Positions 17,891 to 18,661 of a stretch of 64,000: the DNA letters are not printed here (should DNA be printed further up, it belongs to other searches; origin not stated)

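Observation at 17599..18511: rnhA coding sequence runs 67 nt into the RNase P RNA gene on the same strand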

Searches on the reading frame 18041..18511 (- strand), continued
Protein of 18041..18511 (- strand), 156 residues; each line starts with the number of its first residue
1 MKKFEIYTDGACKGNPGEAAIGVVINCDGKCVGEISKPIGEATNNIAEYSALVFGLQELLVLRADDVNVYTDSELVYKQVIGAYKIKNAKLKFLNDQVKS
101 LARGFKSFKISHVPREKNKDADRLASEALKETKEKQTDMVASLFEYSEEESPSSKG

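Call 19: find_encoding_contigs(protein=P0022, flank=3000, max_places=1)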
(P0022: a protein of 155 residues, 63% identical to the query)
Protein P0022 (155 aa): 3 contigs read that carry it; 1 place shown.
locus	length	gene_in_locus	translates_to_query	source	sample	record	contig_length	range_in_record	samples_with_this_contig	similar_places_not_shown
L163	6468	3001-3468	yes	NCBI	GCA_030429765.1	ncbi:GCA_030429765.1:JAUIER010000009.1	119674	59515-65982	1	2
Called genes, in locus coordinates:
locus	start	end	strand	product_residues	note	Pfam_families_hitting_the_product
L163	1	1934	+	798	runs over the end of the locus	-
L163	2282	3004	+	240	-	PF24481:CT398_CC (weak), PF02591:Zn_ribbon_9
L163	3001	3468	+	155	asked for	PF00075:RNase_H, PF13456:RVT_3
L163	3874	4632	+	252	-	PF20772:TACO1_YebC_N, PF01709:Transcrip_reg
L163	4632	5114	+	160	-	PF02075:RuvC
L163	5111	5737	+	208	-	PF01330:RuvA_N, PF14520:HHH_5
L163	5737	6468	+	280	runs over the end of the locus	PF04079:SMC_ScpB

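Call 20: find_encoding_contigs(protein=P0028, flank=3000, max_places=1)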
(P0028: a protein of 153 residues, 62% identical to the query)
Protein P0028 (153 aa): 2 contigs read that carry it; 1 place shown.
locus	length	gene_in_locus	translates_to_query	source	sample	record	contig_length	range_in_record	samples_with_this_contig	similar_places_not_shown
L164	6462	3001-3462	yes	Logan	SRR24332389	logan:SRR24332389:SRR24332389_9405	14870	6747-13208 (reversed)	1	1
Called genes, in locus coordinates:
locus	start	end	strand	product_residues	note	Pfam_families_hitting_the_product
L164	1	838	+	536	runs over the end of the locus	PF03979:Sigma70_r1_1, PF00140:Sigma70_r1_2, PF04542:Sigma70_r2, PF04539:Sigma70_r3, PF04545:Sigma70_r4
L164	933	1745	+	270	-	-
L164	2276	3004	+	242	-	PF24481:CT398_CC, PF02591:Zn_ribbon_9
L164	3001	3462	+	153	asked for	PF00075:RNase_H, PF13456:RVT_3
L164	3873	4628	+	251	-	PF20772:TACO1_YebC_N, PF01709:Transcrip_reg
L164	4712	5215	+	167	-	PF02075:RuvC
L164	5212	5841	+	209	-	PF01330:RuvA_N, PF14520:HHH_5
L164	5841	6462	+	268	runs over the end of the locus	PF04079:SMC_ScpB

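Call 21: find_encoding_contigs(protein=P0040, flank=3000, max_places=1)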
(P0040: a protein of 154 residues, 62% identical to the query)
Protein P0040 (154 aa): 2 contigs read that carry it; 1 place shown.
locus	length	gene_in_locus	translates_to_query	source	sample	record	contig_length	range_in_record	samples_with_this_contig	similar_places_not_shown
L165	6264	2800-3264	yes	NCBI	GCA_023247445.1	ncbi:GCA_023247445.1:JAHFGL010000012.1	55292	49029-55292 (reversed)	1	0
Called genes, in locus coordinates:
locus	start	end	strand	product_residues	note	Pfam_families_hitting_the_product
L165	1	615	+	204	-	?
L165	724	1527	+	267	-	-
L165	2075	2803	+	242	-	PF02591:Zn_ribbon_9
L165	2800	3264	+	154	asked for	PF00075:RNase_H, PF13456:RVT_3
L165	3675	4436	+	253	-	PF20772:TACO1_YebC_N, PF01709:Transcrip_reg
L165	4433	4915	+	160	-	PF02075:RuvC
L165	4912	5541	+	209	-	PF01330:RuvA_N, PF14520:HHH_5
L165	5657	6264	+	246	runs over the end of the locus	PF04079:SMC_ScpB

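Call 22: find_encoding_contigs(protein=P0110, flank=3000, max_places=1)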
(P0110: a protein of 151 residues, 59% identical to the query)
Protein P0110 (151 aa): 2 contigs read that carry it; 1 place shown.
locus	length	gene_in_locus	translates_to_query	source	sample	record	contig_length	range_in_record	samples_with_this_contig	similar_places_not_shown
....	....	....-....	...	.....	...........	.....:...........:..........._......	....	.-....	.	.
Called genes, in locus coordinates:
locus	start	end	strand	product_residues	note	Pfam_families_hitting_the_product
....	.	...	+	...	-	?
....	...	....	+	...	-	-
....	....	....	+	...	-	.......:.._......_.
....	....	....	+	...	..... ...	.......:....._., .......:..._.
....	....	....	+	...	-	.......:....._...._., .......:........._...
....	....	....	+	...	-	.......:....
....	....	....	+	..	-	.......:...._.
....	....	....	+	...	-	-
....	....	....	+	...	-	?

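Call 23: find_encoding_contigs(protein=P0096, flank=3000, max_places=1)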
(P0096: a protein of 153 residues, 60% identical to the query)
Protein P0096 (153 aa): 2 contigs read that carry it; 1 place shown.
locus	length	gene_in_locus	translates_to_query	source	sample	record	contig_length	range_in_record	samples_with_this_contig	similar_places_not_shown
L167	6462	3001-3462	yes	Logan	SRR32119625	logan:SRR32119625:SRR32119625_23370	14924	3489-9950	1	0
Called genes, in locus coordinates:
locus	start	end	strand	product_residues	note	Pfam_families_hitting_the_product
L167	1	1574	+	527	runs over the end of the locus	PF03979:Sigma70_r1_1, PF00140:Sigma70_r1_2, PF04542:Sigma70_r2, PF04539:Sigma70_r3, PF04545:Sigma70_r4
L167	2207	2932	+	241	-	PF02591:Zn_ribbon_9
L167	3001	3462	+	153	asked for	PF00075:RNase_H, PF13456:RVT_3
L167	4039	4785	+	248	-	PF20772:TACO1_YebC_N, PF01709:Transcrip_reg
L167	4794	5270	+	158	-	PF02075:RuvC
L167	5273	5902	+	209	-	PF01330:RuvA_N, PF14520:HHH_5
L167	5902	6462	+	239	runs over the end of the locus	PF04079:SMC_ScpB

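Call 24: find_encoding_contigs(protein=P0078, flank=3000, max_places=1)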
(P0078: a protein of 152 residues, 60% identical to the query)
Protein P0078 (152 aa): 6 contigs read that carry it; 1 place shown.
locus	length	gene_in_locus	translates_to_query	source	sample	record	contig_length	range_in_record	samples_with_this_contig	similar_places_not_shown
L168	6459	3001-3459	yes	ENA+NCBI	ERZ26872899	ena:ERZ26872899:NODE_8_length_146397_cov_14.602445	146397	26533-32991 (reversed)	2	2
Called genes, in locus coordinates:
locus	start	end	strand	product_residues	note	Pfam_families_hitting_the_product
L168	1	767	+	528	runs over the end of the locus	PF03979:Sigma70_r1_1, PF00140:Sigma70_r1_2, PF04542:Sigma70_r2, PF04539:Sigma70_r3, PF04545:Sigma70_r4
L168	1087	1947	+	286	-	-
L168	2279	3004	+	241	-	PF24481:CT398_CC (weak), PF02591:Zn_ribbon_9 (weak)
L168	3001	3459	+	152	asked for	PF00075:RNase_H, PF13456:RVT_3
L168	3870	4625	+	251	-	PF20772:TACO1_YebC_N, PF01709:Transcrip_reg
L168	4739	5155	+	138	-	PF02075:RuvC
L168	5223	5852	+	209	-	PF01330:RuvA_N, PF14520:HHH_5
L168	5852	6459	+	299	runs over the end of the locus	PF04079:SMC_ScpB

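Call 25: find_encoding_contigs(protein=P0116, flank=3000, max_places=1)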
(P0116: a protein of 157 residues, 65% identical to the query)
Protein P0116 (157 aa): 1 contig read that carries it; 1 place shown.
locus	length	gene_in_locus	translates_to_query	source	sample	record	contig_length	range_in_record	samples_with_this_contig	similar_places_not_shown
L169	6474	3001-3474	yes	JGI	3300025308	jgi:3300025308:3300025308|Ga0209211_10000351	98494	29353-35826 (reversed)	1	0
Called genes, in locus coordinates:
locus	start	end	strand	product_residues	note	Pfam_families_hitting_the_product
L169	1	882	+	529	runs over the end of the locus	PF03979:Sigma70_r1_1, PF00140:Sigma70_r1_2, PF04542:Sigma70_r2, PF04539:Sigma70_r3, PF04545:Sigma70_r4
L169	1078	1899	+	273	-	-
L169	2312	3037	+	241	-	PF02591:Zn_ribbon_9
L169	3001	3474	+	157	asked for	PF00075:RNase_H, PF13456:RVT_3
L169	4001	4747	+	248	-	PF20772:TACO1_YebC_N, PF01709:Transcrip_reg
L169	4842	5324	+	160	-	PF02075:RuvC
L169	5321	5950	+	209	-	PF01330:RuvA_N, PF14520:HHH_5 (weak)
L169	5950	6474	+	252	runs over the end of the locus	PF04079:SMC_ScpB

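Call 36: find_encoding_contigs(protein=P0018, flank=3000, max_places=1)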
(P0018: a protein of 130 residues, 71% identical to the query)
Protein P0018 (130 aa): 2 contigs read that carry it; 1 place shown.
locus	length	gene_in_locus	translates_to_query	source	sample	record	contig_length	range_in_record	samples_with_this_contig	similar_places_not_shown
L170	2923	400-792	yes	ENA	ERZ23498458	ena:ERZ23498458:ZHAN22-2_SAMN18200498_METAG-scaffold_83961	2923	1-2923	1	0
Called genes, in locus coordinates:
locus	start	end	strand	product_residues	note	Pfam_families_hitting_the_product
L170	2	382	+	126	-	?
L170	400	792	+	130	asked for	PF00075:RNase_H, PF13456:RVT_3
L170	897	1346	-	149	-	-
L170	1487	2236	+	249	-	PF20772:TACO1_YebC_N, PF01709:Transcrip_reg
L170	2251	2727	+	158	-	PF02075:RuvC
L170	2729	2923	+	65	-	?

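Call 37: find_encoding_contigs(protein=P0060, flank=3000, max_places=1)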
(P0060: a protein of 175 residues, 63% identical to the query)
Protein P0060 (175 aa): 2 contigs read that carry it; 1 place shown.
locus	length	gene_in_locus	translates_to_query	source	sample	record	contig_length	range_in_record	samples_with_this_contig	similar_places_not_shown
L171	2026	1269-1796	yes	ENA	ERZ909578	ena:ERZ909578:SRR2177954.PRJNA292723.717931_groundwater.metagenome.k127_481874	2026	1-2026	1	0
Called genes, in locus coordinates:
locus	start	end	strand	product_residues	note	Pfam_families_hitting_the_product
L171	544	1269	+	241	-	PF02591:Zn_ribbon_9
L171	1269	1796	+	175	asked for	PF00075:RNase_H, PF13456:RVT_3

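Call 60: predict_structure(alignment_id=A3)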
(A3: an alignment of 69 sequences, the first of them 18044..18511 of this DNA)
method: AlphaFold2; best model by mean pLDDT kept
length: 156 residues; sequences in the alignment: 69
mean_pLDDT: 89.3   pTM: 0.80
mean pLDDT of the five models: 89.3, 89.2, 88.7, 88.6, 88.0
residues with pLDDT >= 90: 127; 70-90: 5; 50-70: 7; < 50: 17
segments of 3 or more residues with pLDDT < 50: 138-151
pLDDT, mean of each block of 10 residues (from residue 1): 95 94 98 97 97 98 98 98 96 98 98 98 96 59 43 47
secondary structure, 60 per line:
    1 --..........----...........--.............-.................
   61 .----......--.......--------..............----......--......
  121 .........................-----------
elements in order: E3-12 E17-27 E30-42 H44-61 E66-71 H74-80 H89-102 E107-112 H115-145

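Call 68: search_protein_representatives(protein=window:18044-18511:-)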
Query: 156 residues. Proteins with E-value up to 0.001 (for the whole library): 18156; up to 1e-10: 6748; up to 1e-30: 53. The best 150 are listed.
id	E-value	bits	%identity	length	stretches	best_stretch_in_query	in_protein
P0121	4.9e-58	211.7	48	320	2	5-134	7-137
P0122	1.4e-53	197.2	44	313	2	4-132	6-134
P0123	3.2e-48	179.9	42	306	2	5-130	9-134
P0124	2.4e-47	177.0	34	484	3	5-132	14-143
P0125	2.4e-47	177.0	41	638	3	6-133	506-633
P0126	4.5e-45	169.6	39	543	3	3-131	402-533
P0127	1.6e-44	167.8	43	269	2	7-136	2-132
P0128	4.4e-44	166.4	36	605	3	7-131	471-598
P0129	7.9e-43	162.4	53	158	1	3-152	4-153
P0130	1.6e-42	161.4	57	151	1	3-156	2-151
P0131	8.2e-42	159.1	40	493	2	4-130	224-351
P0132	1.1e-40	155.4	40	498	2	4-134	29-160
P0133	5.1e-40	153.3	54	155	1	2-156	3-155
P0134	1.4e-39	151.8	58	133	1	4-133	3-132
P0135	5.7e-38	146.6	38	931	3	2-130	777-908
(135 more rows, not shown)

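Call 71: search_solved_structures(query=window:18044-18511:-, max_evalue=0.001)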
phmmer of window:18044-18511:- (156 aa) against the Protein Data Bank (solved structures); distinct sequences matched with E-value up to 0.001: 44.
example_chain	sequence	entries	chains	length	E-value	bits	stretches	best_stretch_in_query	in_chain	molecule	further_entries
4e19_A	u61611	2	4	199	1.3e-24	90.3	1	5-131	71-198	ribonuclease H1 | Ribonuclease HI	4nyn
3u3g_D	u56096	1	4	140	4.8e-24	88.4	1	1-130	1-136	Ribonuclease H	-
4h8k_A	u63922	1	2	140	2.4e-23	86.2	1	1-130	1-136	Ribonuclease H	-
3hst_B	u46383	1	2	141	2.4e-22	82.9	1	4-131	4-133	Protein Rv2228c/MT2287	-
2ehg_A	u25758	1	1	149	1.4e-14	57.8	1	7-130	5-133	ribonuclease HI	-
3aly_A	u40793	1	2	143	1.4e-14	57.8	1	7-129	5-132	Putative uncharacterized protein ST0753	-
1jl2_A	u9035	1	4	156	3.9e-06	30.4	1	1-78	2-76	Chimera of Ribonuclease HI, Ribonuclease H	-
3aa3_A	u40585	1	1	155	7.5e-06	29.5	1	1-78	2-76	Ribonuclease HI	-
1rbs_A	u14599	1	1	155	1e-05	29.1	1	1-78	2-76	RIBONUCLEASE H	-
3aa2_A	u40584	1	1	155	1.4e-05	28.6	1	1-78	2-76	Ribonuclease HI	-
1goc_A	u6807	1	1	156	1.9e-05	28.2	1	1-80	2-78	RIBONUCLEASE H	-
2z1j_A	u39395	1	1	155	1.9e-05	28.2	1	1-80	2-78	Ribonuclease HI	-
3aa4_A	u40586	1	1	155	2e-05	28.1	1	1-78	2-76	Ribonuclease HI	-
2e4l_A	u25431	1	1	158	2e-05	28.1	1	2-59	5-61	Ribonuclease HI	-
2z1h_A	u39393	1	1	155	2e-05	28.1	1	1-78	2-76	Ribonuclease HI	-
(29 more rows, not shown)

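Call 73: find_encoding_contigs(protein=P0001, flank=1500, max_places=1)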
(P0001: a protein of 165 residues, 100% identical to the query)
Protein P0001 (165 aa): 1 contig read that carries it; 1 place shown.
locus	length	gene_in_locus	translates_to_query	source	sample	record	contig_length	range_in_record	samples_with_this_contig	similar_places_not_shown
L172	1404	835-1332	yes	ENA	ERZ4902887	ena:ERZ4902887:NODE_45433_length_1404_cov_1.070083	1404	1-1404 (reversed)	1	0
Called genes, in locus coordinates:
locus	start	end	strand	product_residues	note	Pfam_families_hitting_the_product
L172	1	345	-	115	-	?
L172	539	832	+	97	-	PF02591:Zn_ribbon_9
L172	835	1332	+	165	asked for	PF00075:RNase_H, PF13456:RVT_3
